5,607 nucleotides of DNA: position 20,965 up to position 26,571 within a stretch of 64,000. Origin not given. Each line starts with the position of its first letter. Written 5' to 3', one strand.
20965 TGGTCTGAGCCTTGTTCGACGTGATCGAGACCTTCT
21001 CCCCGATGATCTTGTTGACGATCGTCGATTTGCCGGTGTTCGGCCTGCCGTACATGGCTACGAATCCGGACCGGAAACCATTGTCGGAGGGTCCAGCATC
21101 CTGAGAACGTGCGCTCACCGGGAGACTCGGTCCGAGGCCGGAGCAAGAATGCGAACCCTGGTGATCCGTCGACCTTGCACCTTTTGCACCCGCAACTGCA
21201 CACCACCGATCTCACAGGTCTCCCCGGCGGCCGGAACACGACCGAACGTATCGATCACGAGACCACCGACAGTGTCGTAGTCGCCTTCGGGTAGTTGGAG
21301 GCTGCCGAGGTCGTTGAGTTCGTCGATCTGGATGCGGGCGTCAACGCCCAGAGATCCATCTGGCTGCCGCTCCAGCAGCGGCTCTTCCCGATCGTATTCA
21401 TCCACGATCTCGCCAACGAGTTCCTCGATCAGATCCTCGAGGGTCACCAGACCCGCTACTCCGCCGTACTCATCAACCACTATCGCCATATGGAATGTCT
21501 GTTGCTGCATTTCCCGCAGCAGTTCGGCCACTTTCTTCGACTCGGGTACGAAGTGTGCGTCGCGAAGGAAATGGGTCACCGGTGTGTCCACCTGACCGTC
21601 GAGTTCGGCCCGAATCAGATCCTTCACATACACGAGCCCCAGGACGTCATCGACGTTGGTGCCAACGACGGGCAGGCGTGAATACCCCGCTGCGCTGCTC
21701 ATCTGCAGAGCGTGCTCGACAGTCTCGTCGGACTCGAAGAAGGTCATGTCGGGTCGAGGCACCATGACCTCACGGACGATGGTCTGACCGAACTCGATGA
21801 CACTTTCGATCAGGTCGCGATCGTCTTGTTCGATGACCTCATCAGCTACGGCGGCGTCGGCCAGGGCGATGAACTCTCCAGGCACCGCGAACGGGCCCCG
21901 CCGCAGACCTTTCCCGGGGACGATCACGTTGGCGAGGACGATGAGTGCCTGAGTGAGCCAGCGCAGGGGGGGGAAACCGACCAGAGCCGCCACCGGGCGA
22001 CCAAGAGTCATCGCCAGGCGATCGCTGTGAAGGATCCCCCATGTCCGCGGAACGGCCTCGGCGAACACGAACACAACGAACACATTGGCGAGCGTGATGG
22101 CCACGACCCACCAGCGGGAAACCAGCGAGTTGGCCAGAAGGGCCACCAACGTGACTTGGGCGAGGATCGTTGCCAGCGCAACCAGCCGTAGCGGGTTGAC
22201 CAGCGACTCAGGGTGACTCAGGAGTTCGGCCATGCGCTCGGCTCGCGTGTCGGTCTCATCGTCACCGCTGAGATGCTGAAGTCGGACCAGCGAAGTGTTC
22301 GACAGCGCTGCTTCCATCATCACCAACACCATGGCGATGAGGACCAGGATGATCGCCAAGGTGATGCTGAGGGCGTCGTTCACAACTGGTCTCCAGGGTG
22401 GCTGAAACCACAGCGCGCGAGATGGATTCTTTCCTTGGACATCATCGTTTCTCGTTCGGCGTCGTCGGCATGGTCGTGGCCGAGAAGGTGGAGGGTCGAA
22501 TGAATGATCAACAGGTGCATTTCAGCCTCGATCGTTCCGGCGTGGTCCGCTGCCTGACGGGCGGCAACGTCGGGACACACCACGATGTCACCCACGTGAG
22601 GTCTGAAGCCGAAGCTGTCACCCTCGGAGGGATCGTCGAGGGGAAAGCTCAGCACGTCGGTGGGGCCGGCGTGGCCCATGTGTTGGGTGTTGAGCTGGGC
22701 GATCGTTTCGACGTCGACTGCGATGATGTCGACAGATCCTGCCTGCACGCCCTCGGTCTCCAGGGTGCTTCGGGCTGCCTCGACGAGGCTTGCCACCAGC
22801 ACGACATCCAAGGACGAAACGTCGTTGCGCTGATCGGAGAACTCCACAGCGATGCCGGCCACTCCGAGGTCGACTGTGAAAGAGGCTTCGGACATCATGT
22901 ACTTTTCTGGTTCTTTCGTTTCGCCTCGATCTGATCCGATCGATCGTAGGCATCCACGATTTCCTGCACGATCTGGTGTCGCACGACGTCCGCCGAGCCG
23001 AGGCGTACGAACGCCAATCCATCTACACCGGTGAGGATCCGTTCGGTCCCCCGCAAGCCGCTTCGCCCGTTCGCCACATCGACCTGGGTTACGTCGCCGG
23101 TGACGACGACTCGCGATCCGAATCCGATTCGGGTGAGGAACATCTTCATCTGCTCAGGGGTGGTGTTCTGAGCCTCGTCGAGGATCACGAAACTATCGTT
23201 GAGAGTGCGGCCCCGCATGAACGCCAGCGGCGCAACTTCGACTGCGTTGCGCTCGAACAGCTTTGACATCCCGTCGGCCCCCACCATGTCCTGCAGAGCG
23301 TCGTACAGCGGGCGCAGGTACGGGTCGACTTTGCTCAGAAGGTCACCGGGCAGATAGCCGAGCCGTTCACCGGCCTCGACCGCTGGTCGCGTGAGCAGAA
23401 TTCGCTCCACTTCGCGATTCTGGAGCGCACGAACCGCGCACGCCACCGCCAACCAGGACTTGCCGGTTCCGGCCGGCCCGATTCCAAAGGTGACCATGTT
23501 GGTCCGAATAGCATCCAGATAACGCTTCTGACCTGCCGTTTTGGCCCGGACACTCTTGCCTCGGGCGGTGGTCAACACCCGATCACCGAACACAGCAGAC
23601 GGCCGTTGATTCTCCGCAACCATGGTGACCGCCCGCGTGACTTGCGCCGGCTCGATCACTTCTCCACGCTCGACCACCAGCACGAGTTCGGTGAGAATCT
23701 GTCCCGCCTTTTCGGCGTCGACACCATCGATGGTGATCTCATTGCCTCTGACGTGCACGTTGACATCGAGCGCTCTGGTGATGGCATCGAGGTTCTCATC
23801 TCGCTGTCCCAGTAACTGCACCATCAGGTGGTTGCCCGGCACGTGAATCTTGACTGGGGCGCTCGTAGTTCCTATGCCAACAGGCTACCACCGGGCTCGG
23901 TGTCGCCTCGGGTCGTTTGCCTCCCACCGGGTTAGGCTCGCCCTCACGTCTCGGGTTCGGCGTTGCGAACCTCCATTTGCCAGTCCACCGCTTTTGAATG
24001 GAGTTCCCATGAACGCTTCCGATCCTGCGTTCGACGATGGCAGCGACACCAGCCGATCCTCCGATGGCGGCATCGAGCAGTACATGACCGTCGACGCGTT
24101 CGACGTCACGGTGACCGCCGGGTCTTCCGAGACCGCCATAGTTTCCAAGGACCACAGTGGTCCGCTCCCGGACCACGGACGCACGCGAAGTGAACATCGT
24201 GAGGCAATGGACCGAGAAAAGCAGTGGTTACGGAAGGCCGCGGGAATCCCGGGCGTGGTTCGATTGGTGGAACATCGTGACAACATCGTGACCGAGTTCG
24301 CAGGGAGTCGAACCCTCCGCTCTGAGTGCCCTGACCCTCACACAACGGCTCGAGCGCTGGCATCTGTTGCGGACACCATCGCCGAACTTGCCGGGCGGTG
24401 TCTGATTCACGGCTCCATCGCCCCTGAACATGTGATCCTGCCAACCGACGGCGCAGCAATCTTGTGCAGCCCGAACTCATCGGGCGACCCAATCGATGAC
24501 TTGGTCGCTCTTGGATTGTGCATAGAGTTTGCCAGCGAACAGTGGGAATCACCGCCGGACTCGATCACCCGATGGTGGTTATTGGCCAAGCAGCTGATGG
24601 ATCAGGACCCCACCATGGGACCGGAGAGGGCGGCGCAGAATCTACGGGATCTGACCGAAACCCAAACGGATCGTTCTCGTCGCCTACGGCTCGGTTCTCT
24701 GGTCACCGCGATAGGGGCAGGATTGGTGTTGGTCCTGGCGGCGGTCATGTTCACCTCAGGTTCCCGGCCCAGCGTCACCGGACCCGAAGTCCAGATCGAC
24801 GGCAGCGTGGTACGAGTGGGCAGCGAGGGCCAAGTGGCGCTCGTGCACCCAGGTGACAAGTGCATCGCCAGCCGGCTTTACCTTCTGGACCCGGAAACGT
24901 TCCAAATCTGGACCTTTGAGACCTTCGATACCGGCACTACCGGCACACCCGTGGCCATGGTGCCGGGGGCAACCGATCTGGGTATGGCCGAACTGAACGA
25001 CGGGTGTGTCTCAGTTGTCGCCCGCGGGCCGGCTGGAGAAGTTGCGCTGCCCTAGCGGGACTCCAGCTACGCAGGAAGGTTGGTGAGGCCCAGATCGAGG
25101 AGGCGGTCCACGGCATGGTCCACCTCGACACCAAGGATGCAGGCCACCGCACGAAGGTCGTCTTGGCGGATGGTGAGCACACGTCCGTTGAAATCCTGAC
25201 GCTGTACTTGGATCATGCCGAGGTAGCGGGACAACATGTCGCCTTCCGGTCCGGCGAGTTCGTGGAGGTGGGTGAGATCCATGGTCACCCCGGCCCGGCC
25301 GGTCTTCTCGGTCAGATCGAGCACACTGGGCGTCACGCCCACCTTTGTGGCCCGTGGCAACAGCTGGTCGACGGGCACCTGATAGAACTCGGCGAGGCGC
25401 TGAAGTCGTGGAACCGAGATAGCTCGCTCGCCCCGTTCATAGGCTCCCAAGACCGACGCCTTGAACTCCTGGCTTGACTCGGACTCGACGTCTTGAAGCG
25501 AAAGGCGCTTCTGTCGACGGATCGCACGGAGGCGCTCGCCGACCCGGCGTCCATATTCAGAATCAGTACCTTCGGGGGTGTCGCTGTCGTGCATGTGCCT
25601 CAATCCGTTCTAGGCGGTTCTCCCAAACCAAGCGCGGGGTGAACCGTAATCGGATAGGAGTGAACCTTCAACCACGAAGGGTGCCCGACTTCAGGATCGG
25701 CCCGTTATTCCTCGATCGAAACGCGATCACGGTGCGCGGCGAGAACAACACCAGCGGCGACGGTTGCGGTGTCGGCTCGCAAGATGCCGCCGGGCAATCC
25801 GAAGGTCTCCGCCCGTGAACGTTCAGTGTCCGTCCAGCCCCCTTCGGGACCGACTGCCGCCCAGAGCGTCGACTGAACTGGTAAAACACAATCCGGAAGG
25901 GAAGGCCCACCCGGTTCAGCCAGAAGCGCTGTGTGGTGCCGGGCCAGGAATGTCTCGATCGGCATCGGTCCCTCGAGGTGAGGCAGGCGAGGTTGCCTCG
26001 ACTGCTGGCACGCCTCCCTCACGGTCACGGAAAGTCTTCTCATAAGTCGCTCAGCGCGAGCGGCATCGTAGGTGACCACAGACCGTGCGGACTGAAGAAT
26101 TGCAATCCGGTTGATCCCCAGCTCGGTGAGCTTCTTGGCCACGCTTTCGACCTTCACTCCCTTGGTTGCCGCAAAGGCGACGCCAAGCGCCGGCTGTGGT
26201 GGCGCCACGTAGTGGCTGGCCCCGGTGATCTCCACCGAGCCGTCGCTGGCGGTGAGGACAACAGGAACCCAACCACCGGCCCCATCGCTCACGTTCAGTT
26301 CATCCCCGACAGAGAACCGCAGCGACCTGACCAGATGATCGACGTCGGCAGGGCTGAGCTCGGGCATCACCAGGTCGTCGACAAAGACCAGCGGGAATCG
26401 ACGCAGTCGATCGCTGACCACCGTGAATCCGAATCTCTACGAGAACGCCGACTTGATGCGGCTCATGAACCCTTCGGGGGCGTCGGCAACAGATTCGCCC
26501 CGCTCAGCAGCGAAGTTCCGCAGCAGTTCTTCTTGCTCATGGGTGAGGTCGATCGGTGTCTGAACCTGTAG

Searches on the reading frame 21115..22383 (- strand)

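Call 57: search_protein_families(library=pfam, proteins=[window:21115-22383:-], max_evalue=0.001)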
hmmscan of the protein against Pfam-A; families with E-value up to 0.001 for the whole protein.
window:21115-22383:- (422 aa): 3 families
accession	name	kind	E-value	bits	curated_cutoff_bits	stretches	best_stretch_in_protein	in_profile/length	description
PF03471.22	CorC_HlyC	-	3.3e-23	81.9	27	1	339-412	2-77/81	Transporter associated domain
PF00571.33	CBS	-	9.9e-19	67.9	24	2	274-323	7-56/57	CBS domain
PF01595.25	CNNM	-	5.4e-16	59.2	28.4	1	9-187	2-180/181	Cyclin M transmembrane N-terminal domain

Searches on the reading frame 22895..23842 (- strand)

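Call 57: search_protein_families(library=pfam, proteins=[window:22895-23842:-], max_evalue=0.001)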
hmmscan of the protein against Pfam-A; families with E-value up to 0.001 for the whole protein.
window:22895-23842:- (315 aa): 3 families
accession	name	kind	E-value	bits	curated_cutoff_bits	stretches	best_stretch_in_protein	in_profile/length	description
PF02562.22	PhoH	-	1.2e-91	306.2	27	1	98-300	2-205/205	PhoH-like protein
PF13604.12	AAA_30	-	2.7e-07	31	27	1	103-255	4-129/191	AAA domain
PF13245.12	AAA_19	-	2.4e-06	28.2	25.1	1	112-254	8-129/134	AAA domain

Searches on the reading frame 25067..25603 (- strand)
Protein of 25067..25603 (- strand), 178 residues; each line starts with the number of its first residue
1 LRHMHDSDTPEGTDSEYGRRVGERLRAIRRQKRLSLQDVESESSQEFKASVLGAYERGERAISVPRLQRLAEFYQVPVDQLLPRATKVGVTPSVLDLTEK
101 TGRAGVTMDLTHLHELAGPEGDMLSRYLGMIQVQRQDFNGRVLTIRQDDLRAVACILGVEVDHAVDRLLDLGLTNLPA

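Call 57: search_protein_families(library=pfam, proteins=[window:25067-25603:-], max_evalue=0.001)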
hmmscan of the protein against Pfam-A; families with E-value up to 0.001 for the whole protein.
window:25067-25603:- (178 aa): 4 families
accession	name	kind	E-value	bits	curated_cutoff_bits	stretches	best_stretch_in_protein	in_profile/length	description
PF21179.3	BldD-like_C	-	5.2e-18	65.1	27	1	106-172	2-68/70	DNA-binding protein BldD-like, C-terminal domain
PF01381.28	HTH_3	-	8.7e-10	38.9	23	1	25-81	1-55/55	Helix-turn-helix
PF13560.12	HTH_31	-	1.1e-07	32.5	27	1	21-80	2-60/64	Helix-turn-helix domain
PF12844.13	HTH_19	-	0.00014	22.2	30.2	1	22-82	1-59/64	Helix-turn-helix domain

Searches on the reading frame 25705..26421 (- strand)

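Call 57: search_protein_families(library=pfam, proteins=[window:25705-26421:-], max_evalue=0.001)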
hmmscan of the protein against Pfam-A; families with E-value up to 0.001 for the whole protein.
window:25705-26421:- (238 aa): 2 families
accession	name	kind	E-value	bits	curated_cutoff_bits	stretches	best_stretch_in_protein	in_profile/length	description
PF04452.19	Methyltrans_RNA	-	5.1e-27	94.9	23.9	1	77-224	4-161/165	RNA methyltransferase domain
PF20260.4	PUA_4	-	7.9e-07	29.5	23.9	1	25-64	4-44/48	RNA methyltransferase PUA domain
